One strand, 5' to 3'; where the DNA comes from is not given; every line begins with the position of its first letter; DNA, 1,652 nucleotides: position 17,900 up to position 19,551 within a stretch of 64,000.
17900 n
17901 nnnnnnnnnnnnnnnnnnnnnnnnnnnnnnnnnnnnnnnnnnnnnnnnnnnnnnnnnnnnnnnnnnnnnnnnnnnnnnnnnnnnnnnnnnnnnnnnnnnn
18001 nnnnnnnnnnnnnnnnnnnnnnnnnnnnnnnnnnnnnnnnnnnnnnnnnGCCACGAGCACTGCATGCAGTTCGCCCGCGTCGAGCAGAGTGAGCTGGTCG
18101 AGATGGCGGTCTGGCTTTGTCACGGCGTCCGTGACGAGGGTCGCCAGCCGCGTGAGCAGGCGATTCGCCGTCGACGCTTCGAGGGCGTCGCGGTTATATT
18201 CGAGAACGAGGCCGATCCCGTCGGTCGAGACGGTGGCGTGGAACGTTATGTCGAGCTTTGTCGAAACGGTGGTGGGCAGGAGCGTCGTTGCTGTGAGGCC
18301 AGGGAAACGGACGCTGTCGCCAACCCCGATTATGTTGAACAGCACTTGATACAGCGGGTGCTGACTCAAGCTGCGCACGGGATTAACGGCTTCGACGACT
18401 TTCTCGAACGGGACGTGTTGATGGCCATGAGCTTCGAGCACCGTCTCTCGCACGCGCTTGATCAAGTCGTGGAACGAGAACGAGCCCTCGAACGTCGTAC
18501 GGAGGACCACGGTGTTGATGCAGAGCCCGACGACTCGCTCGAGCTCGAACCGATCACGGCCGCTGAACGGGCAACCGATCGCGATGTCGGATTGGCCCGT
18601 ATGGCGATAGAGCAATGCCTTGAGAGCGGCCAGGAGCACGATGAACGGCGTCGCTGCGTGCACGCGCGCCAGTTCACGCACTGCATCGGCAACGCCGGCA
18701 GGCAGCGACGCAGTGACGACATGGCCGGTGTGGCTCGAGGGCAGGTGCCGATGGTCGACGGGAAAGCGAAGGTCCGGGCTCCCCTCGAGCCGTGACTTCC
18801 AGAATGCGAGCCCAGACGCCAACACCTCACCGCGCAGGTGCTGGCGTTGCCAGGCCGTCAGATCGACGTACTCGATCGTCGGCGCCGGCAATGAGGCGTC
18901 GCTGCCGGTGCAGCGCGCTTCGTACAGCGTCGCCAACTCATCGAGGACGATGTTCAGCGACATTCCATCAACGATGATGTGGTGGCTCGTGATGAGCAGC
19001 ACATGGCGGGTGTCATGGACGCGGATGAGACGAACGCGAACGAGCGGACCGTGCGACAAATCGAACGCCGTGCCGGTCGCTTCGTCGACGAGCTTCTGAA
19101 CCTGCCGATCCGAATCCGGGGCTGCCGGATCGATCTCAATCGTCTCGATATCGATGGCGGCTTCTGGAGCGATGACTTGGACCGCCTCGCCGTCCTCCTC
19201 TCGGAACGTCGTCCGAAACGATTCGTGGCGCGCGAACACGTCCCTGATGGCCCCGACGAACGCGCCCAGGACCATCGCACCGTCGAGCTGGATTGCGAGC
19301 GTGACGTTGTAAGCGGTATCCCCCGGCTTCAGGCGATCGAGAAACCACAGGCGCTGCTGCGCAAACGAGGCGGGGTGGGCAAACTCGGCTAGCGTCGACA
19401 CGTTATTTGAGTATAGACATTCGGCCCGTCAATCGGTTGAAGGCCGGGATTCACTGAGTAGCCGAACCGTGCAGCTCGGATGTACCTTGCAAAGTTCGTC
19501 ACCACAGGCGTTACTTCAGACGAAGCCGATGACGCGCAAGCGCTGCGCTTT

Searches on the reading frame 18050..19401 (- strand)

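Call 42: search_solved_structures(query=window:18050-19401:-, max_evalue=1e-8)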
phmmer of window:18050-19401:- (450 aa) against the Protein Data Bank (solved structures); distinct sequences matched with E-value up to 1e-8: 54.
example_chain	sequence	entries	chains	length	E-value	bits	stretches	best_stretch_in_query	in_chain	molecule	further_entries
5u89_A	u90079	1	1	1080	2.9e-70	240.5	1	10-441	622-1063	Amino acid adenylation domain protein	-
6oyf_A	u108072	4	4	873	5.1e-70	239.8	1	10-450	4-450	Txo1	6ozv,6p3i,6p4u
6p1j_A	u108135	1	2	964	9.1e-68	232.3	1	10-450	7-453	Txo2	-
2jgp_A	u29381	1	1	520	2.8e-57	197.8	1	8-439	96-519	TYROCIDINE SYNTHETASE 3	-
7kvw_A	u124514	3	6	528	1.1e-54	189.2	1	12-433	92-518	PCP-C didomain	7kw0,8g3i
8fx6_A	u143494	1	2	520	1.3e-54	189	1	12-432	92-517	PCP-C didomain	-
7kw2_A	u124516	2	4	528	8.8e-54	186.3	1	12-433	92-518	PCP-C didomain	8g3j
8fx7_A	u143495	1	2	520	1e-53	186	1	12-432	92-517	PCP-C didomain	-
8z0q_C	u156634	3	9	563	6.9e-52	180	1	9-437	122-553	Special condensation domain in NRPS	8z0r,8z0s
8qnf_A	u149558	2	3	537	4.7e-51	177.3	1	10-446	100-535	Condensation domain TomBC from the Tomaymycin non-ribosomal peptide synthetase | Tomaymycin non-ribosomal peptide synthetase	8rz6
9lcq_A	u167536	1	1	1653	6.4e-50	173.5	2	8-438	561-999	PvdL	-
9up2_A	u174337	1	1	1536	8.2e-50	173.2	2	8-438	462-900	PvdL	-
9lcp_A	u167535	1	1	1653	8.8e-50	173.1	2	8-438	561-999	PvdL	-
9lco_A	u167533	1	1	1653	8.9e-50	173.1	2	8-438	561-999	PvdL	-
8xjz_C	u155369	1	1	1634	4.3e-47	164.2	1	10-434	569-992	Peptide synthetase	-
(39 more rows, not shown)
